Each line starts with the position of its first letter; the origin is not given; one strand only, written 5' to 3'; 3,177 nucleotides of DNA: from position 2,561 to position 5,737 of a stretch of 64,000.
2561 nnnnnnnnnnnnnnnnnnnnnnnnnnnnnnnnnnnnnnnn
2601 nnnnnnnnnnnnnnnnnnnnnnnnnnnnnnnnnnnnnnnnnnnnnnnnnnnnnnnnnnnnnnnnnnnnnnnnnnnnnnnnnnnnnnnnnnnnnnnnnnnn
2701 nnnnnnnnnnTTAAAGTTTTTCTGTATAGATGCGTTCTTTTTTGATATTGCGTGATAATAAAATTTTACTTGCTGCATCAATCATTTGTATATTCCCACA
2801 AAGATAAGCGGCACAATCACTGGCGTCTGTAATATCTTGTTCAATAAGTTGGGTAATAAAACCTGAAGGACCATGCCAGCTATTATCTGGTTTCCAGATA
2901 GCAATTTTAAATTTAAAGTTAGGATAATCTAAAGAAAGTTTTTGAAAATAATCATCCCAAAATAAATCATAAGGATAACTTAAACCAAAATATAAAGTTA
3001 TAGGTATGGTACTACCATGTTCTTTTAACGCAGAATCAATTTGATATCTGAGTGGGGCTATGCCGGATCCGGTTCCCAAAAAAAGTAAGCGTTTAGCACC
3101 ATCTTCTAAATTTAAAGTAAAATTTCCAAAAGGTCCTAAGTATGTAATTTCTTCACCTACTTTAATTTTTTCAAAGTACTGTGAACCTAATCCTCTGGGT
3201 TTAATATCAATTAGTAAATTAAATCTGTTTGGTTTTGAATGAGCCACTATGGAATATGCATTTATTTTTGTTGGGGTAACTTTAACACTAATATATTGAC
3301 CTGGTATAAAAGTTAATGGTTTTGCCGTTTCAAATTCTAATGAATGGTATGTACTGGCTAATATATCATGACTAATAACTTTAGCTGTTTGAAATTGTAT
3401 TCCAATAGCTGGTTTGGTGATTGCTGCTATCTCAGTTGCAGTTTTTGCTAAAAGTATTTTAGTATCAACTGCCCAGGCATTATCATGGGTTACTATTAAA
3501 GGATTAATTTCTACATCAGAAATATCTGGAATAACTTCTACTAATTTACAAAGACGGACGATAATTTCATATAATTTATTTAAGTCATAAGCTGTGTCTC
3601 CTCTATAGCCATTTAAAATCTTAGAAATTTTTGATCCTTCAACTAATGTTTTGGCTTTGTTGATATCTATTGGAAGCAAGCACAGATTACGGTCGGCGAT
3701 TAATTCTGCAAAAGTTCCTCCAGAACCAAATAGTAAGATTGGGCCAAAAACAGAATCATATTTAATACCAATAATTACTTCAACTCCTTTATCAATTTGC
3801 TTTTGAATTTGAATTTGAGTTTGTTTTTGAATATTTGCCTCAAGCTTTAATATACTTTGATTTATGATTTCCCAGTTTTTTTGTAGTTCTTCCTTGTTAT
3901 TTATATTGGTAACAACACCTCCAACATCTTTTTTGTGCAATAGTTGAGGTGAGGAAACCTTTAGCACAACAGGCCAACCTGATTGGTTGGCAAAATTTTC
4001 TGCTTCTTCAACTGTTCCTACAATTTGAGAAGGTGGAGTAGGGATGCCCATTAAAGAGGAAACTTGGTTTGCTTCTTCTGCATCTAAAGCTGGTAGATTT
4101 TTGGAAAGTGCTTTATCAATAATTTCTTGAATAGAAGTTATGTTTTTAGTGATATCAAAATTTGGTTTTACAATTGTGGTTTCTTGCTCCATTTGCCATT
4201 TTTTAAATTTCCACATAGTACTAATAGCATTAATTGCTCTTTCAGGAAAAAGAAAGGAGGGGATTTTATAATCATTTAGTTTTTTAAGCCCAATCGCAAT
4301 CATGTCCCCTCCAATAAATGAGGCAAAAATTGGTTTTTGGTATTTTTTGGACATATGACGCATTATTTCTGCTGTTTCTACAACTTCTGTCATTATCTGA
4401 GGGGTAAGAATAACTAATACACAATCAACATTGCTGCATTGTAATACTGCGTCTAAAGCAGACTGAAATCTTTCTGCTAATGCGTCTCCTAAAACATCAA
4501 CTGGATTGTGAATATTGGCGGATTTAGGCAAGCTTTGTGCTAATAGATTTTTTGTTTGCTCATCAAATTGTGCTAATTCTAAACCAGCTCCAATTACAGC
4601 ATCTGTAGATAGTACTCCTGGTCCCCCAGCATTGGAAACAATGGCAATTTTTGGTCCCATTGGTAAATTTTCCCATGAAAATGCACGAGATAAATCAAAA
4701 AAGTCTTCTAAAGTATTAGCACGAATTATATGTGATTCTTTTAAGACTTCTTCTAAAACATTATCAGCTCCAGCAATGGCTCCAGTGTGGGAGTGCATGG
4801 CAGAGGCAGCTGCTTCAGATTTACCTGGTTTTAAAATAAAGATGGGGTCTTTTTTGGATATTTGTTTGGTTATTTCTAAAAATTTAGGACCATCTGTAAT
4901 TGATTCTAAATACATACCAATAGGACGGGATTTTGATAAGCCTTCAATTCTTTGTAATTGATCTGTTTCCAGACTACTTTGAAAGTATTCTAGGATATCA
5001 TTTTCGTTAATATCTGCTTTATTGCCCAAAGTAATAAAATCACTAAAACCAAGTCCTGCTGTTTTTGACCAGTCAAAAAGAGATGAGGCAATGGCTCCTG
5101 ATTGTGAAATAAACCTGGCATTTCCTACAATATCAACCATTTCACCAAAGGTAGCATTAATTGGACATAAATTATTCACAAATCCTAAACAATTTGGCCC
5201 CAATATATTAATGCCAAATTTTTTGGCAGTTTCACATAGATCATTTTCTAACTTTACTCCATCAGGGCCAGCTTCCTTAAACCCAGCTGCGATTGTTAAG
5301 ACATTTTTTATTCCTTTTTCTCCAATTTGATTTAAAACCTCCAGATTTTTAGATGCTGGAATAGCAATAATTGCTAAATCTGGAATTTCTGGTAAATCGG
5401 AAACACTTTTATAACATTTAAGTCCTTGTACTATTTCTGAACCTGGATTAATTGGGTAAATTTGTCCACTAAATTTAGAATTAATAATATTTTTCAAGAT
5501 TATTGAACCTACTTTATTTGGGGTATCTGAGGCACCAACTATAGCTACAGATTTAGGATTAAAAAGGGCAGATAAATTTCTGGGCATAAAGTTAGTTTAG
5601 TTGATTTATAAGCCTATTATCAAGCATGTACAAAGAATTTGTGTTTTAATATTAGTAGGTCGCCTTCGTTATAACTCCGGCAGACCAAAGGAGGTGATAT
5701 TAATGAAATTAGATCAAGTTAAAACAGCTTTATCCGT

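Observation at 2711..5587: Host: ADP-forming acetyl-CoA synthetase fused to an FNR-like FAD/NAD(P) reductase domain, in an operon with OFOR alpha and beta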

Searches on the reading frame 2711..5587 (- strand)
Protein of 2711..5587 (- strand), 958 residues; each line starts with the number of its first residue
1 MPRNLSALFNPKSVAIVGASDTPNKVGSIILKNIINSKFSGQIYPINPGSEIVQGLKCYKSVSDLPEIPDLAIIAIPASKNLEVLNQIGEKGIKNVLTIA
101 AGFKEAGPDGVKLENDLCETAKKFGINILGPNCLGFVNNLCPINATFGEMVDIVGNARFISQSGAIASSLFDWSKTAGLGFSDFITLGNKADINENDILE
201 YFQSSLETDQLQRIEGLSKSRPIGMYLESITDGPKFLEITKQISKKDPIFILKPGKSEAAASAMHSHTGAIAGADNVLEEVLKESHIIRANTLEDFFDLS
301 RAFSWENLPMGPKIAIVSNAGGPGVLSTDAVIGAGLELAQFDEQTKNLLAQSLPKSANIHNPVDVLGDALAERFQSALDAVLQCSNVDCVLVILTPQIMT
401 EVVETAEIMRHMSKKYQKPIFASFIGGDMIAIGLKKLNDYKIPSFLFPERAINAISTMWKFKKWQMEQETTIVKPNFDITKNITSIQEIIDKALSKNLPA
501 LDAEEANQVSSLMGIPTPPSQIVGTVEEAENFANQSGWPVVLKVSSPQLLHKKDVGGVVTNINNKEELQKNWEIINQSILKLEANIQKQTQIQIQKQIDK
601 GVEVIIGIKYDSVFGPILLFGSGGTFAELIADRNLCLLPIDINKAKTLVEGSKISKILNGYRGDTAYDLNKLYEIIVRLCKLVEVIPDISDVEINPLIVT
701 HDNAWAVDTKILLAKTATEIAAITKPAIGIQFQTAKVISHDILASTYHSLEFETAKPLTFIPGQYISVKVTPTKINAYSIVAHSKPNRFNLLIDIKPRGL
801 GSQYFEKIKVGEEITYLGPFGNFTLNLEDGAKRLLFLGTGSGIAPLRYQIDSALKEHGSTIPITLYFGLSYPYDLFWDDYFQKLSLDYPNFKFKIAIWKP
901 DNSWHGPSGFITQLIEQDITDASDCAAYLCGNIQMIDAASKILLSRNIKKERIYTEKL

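Call 6: search_protein_families(library=pfam, proteins=[window:2711-5587:-], max_evalue=0.01)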
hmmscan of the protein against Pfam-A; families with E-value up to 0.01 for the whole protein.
window:2711-5587:- (958 aa): 8 families
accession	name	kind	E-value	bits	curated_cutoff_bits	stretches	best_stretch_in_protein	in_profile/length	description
PF13549.11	ATP-grasp_5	-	1.5e-61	208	27.6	1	493-712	2-220/221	ATP-grasp domain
PF13607.11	Succ_CoA_lig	-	3e-38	131.1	27.4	1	155-303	2-138/138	Succinyl-CoA ligase like flavodoxin domain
PF13380.12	CoA_binding_2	-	2.1e-22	80.2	22.8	1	12-138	1-115/116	CoA binding domain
PF00175.26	NAD_binding_1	-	4.2e-15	56.8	22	1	836-940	1-108/109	Oxidoreductase NAD-binding domain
PF02629.25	CoA_binding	-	1.6e-13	51.7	22.3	1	10-102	2-97/97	CoA binding domain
PF00970.30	FAD_binding_6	-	6.4e-10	39.7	21.1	1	736-823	8-97/99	Oxidoreductase FAD-binding domain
PF19045.5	Ligase_CoA_2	-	2.8e-07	31.2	23.7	1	315-448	2-140/162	Ligase-CoA domain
PF08442.15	ATP-grasp_2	-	0.00015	21.9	29.5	1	506-698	7-201/202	ATP-grasp domain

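Call 7: search_protein_families(library=ncbifam, proteins=[window:2711-5587:-], max_evalue=0.01)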
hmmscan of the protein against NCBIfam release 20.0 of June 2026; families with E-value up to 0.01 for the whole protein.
window:2711-5587:- (958 aa): 32 families (the best 25 are shown)
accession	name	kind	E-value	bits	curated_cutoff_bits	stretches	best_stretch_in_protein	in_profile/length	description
NF045493.1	HydDutCoALig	equivalog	2e-160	535.7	1300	1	6-703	4-686/698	4-hydroxybutyrate--CoA ligase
TIGR02717.1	AcCoA-syn-alpha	equivalog_domain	1.2e-147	492.3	567.15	1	5-460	1-445/447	acetate--CoA ligase alpha subunit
NF045494.1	AcCoALig_Archglob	equivalog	6.9e-134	447.7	1200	2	4-463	217-664/665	acetate--CoA ligase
NF045492.1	HydPropCoALig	equivalog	9.4e-123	410.9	1300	2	5-461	248-696/700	3-hydroxypropionate--CoA ligase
NF045803.1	MethMoxFADbindMmoC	equivalog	4.1e-34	117.8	500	1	754-957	134-339/343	aromatic/alkene monooxygenase hydroxylase FAD-binding subunit MmoC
NF040810.1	BenC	equivalog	5.7e-34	117.8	430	1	734-957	106-329/333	benzoate 1,2-dioxygenase electron transfer component BenC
NF008822.0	PRK11872.1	equivalog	1.5e-27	96.5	402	1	754-957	131-334/341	anthranilate 1,2-dioxygenase electron transfer component AntC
TIGR01941.1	nqrF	equivalog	4.6e-22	78.5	295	1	797-953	238-398/405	NADH:ubiquinone reductase (Na(+)-transporting) subunit F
NF005963.0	PRK08051.1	equivalog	1.5e-21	76.8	230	1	735-956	6-228/233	NAD(P)H-flavin reductase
NF052252.1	flav_redu_LuxG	exception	7.1e-16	58.1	340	1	752-956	20-227/232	flavin mononucleotide reductase LuxG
NF009805.0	PRK13289.1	equivalog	5.9e-14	51.8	432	1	758-956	183-390/399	NO-inducible flavohemoprotein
NF006220.0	PRK08345.1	subfamily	8.2e-14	51.5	395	1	751-955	34-248/294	cytochrome-c3 hydrogenase subunit gamma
NF007964.0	PRK10684.1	equivalog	8.9e-13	47.9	383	1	758-957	35-236/333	NADH oxidoreductase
NF001913.0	PRK00696.1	equivalog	1.8e-12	47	370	1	506-717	8-222/388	ADP-forming succinate--CoA ligase subunit beta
TIGR01016.1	sucCoAbeta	subfamily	4.3e-12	45.7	375.55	1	505-713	7-218/386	succinate-CoA ligase subunit beta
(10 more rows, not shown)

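Call 8: find_homologous_proteins(query=window:2714-5587:-, max_evalue=1e-10)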
Query window:2714-5587:- (958 aa): 8000 proteins with E <= 1e-10 among 8000 candidates; the best 120 are listed.
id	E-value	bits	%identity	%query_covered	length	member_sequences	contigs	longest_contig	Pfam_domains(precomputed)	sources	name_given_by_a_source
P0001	0.0e+0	2147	100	100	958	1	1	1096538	PF02629.26,PF13607.12,PF13549.12,PF13380.13,PF19045.5,PF00175.27,PF00970.31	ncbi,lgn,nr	ncbi:MAG: acetate--CoA ligase family protein [Candidatus Daviesbacteria bacterium]|nr:acetate--CoA l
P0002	0.0e+0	1826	84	100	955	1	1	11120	PF02629.26,PF13607.12,PF13549.12,PF13380.13,PF19045.5,PF00175.27,PF00970.31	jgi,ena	-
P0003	0.0e+0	1591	73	100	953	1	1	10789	PF02629.26,PF13607.12,PF13549.12,PF13380.13,PF19045.5,PF00175.27,PF00970.31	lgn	-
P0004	0.0e+0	1586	72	100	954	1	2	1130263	PF02629.26,PF13607.12,PF13549.12,PF13380.13,PF19045.5,PF00175.27,PF00970.31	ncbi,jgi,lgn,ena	ncbi:MAG: acetate--CoA ligase family protein [Microgenomates group bacterium]|jgi:acetyltransferase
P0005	0.0e+0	1528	73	100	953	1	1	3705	PF02629.26,PF13607.12,PF13549.12,PF13380.13,PF19045.5,PF00175.27,PF00970.31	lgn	-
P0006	0.0e+0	1522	70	100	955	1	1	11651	PF02629.26,PF13607.12,PF13549.12,PF13380.13,PF19045.5,PF00175.27,PF00970.31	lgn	-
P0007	0.0e+0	1455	67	100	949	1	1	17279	PF02629.26,PF13607.12,PF13549.12,PF13380.13,PF19045.5,PF00175.27,PF00970.31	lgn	-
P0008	0.0e+0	1438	66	100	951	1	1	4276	PF02629.26,PF13607.12,PF13549.12,PF13380.13,PF19045.5,PF00175.27,PF00970.31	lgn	-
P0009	0.0e+0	1214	57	100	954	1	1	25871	PF02629.26,PF13607.12,PF13549.12,PF13380.13,PF19045.5,PF00175.27,PF00970.31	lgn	-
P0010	0.0e+0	1208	58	100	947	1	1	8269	PF02629.26,PF13607.12,PF13549.12,PF13380.13,PF19045.5,PF00175.27,PF00970.31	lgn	-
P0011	0.0e+0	1204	56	100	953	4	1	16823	PF02629.26,PF13607.12,PF13549.12,PF13380.13,PF19045.5,PF00175.27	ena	-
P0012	0.0e+0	1203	58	100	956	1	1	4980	PF02629.26,PF13607.12,PF13549.12,PF13380.13,PF19045.5,PF00175.27,PF00970.31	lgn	-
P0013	0.0e+0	1197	57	100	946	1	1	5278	PF02629.26,PF13607.12,PF13549.12,PF13380.13,PF19045.5,PF00175.27,PF00970.31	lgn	-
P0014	0.0e+0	1197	56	100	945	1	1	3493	PF02629.26,PF13607.12,PF13549.12,PF13380.13,PF19045.5,PF00175.27,PF00970.31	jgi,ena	-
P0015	0.0e+0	1197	56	100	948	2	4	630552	PF02629.26,PF13607.12,PF13549.12,PF13380.13,PF19045.5,PF00175.27,PF00970.31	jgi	-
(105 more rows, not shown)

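Call 41: find_encoding_contigs(protein=P0001, flank=10000, max_places=2)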
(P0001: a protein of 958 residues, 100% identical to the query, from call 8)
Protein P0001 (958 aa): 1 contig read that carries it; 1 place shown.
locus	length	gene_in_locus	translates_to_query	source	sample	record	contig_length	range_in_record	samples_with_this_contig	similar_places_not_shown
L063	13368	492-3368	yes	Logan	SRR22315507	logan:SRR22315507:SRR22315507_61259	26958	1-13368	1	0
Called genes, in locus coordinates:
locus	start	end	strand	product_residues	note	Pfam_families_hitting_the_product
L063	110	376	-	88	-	-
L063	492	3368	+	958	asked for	PF02629:CoA_binding, PF13380:CoA_binding_2, PF13607:Succ_CoA_lig, PF19045:Ligase_CoA_2 (weak), PF13549:ATP-grasp_5, PF00970:FAD_binding_6, PF00175:NAD_binding_1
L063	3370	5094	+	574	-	PF01558:POR, PF01855:POR_N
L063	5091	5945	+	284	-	PF02775:TPP_enzyme_C, PF12367:PFO_beta_C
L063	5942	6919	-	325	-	PF02016:Peptidase_S66, PF17676:Peptidase_S66C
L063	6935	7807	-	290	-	PF00413:Peptidase_M10, PF13688:Reprolysin_5 (weak)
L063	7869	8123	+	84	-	PF13459:Fer4_15, PF13370:Fer4_13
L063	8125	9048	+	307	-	PF00892:EamA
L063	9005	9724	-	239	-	PF19927:DUF6390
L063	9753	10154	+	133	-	-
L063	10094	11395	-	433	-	PF00374:NiFeSe_Hases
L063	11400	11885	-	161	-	PF01058:Oxidored_q6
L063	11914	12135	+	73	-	PF01455:HupF_HypC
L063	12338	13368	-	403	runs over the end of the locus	PF03952:Enolase_N, PF00113:Enolase_C, PF13378:MR_MLE_C (weak)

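Call 42: predict_structure(alignment_id=A1)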
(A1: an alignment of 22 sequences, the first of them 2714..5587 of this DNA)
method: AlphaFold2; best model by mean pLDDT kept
length: 958 residues; sequences in the alignment: 22
mean_pLDDT: 84.9   pTM: 0.65
mean pLDDT of the five models: 84.9, 83.4, 82.7, 81.3, 80.8
residues with pLDDT >= 90: 391; 70-90: 474; 50-70: 62; < 50: 31
segments of 3 or more residues with pLDDT < 50: 257-266, 268-272, 717-729
pLDDT, mean of each block of 10 residues (from residue 1): 81 94 89 91 93 93 93 90 92 90 60 84 91 85 82 85 82 83 87 90 71 73 88 88 91 61 46 67 87 89 91 89 77 90 91 83 75 87 92 79 85 90 75 83 88 93 82 56 86 85 88 90 91 93 83 66 91 86 81 89 87 82 77 80 88 87 83 90 85 89 88 64 44 91 89 90 91 86 90 88 90 90 88 94 93 92 95 91 95 93 88 90 94 89 93 77
secondary structure, 60 per line:
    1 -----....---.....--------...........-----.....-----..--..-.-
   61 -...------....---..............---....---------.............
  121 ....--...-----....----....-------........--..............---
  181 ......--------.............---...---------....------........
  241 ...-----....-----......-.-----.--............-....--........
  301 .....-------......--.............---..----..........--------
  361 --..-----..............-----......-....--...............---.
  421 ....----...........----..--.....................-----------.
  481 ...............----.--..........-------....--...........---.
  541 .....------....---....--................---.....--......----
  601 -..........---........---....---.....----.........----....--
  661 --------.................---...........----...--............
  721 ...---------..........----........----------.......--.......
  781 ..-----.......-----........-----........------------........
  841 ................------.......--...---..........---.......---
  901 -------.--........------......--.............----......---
elements in order (helices of 4 or more, strands of 3 or more residues): H6-9 E13-17 H26-36 E42-46 E71-74 H78-91 E95-98 H108-124 E127-129 E135-138 E143-146 E154-161 H164-177 E181-186 H195-207 E223-226 H233-243 E249-252 H258-263 H274-285 E287-290 H293-305 E313-318 H321-333 H343-352 H370-383 E389-394 H396-399 H402-416 E420-424 H429-439 H448-468 H480-495 H503-512 E520-523 H526-536 E540-545 H552-555 E559-562 H565-580 H584-588 E591-596 E602-611 E615-622 H626-629 E633-637 H642-650 H655-658 H669-685 E689-699 E704-706 E709-713 H714-723 E733-742 E747-754 E765-771 E774-782 E788-794 H800-807 E813-820 E833-839 H840-856 E863-869 H878-887 E891-897 H911-918 E925-930 H933-945 E953-955

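Call 46: fold_search(model_id=the predicted structure, library=pdb)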
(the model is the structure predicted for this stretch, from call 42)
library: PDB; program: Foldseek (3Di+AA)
matches with E <= 10: 1676; with E <= 0.001: 503
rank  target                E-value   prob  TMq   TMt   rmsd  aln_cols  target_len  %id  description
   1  8wzu_B                1.6e-55  1.00  0.59  0.89   4.4       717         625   32  4-hydroxybutyryl-CoA Synthetase (ADP-forming) from Nitrosopumilus maritimus. (released 2024-06-12)
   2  9it0_A                1.0e-54  1.00  0.62  0.67  23.0       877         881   23  Liganded-state E.coli PatZ (released 2025-06-04)
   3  8wzu_A                1.3e-54  1.00  0.59  0.90   4.4       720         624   32  4-hydroxybutyryl-CoA Synthetase (ADP-forming) from Nitrosopumilus maritimus. (released 2024-06-12)
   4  9isq_A                8.7e-53  1.00  0.61  0.67  19.3       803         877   25  Apo-state E.coli PatZ (released 2025-06-04)
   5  7cm9_D                4.2e-48  1.00  0.58  0.77   5.6       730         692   24  DMSP lyase DddX (released 2021-05-19)
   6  7cm9_A                1.1e-46  1.00  0.58  0.77   5.6       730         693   25  DMSP lyase DddX (released 2021-05-19)
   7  4xz3_C                2.5e-41  1.00  0.45  0.90   3.2       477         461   34  Ca. Korarchaeum cryptofilum dinucleotide forming Acetyl-coenzyme A synthetase 1 (Se-Met derivative) in complex with co (released 2016-01-27)
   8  4ybz_C                8.4e-41  1.00  0.44  0.89   4.6       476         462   34  Ca. Korarchaeum cryptofilum dinucleotide forming Acetyl-coenzyme A synthetase 1 in complex with ADP and with phosphory (released 2016-01-27)
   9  4xyl_A                2.5e-40  1.00  0.44  0.88   4.5       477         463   34  Ca. Korarchaeum cryptofilum ACD1 in complex with coenzyme A (released 2016-01-27)
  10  2csu_A                2.8e-40  1.00  0.42  0.90   2.8       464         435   36  Crystal structure of PH0766 from Pyrococcus horikoshii OT3 (released 2006-08-01)
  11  4xym_C                2.8e-40  1.00  0.44  0.88   4.5       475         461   34  Ca. Korarchaeum cryptofilum dinucleotide forming Acetyl-coenzyme A synthetase 1 in complex with coenzyme A, Ca-AMPCP a (released 2016-01-27)
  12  4xym_A                4.4e-40  1.00  0.44  0.88   4.4       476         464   34  Ca. Korarchaeum cryptofilum dinucleotide forming Acetyl-coenzyme A synthetase 1 in complex with coenzyme A, Ca-AMPCP a (released 2016-01-27)
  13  4yaj_C                1.4e-39  1.00  0.44  0.89   3.8       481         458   33  Ca. Korarchaeum cryptofilum dinucleotide forming Acetyl-coenzyme A synthetase 1 (apo form) (released 2016-01-27)
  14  2csu_B                2.2e-38  1.00  0.42  0.89   2.8       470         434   35  Crystal structure of PH0766 from Pyrococcus horikoshii OT3 (released 2006-08-01)
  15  9y43_B                1.1e-34  1.00  0.42  0.57   5.0       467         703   29  3-hydroxypropionyl-CoA Synthetase (ADP-forming) from Nitrosopumilus maritimus. (released 2025-10-01)
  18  7qty                  2.3e-20  1.00  0.22  0.72   4.2       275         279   26  X-ray structure of FAD domain of NqrF of Klebsiella pneumoniae (released 2022-02-09)
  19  4xym_B                3.6e-20  1.00  0.22  0.87   2.9       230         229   32  Ca. Korarchaeum cryptofilum dinucleotide forming Acetyl-coenzyme A synthetase 1 in complex with coenzyme A, Ca-AMPCP a (released 2016-01-27)
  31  5ogx                  2.6e-19  1.00  0.23  0.63   2.1       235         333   26  Crystal structure of Amycolatopsis cytochrome P450 reductase GcoB. (released 2018-07-04)
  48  1qfj_A                2.5e-17  1.00  0.22  0.89   2.1       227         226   21  CRYSTAL STRUCTURE OF NAD(P)H:FLAVIN OXIDOREDUCTASE FROM ESCHERICHIA COLI (released 1999-06-01)
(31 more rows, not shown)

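Call 52: search_protein_families(library=pfam, proteins=[L063:7869-8123:+, L063:10094-11395:-, L063:11400-11885:-, L063:9753-10154:+], max_evalue=0.001)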
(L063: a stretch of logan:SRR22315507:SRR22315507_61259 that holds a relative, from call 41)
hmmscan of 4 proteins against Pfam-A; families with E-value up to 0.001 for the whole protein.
L063:7869-8123:+ (84 aa): 3 families
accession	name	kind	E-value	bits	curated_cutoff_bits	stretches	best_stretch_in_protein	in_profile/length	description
PF13370.11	Fer4_13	-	1.1e-09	39.3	24.5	1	21-70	4-56/58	4Fe-4S single cluster domain of Ferredoxin I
PF13459.11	Fer4_15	-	4.9e-08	34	22.4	1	17-72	2-66/66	4Fe-4S single cluster domain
PF06902.16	Fer4_19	-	0.00051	20.5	24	1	15-73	7-62/64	Divergent 4Fe-4S mono-cluster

L063:10094-11395:- (433 aa): 1 family
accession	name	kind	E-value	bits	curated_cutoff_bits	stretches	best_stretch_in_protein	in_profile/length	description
PF00374.24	NiFeSe_Hases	-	2.7e-30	106.3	25.8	2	327-423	409-507/508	Nickel-dependent hydrogenase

L063:11400-11885:- (161 aa): 1 family
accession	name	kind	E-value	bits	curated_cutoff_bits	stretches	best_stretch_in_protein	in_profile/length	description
PF01058.29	Oxidored_q6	-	2.8e-18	66.3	27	1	24-153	9-127/128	NADH ubiquinone oxidoreductase, 20 Kd subunit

L063:9753-10154:+ (133 aa): 1 family
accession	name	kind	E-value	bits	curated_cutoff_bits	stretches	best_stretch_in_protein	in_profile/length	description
PF01750.23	HycI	-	4.4e-05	23.8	23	1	45-114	34-106/130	Hydrogenase maturation protease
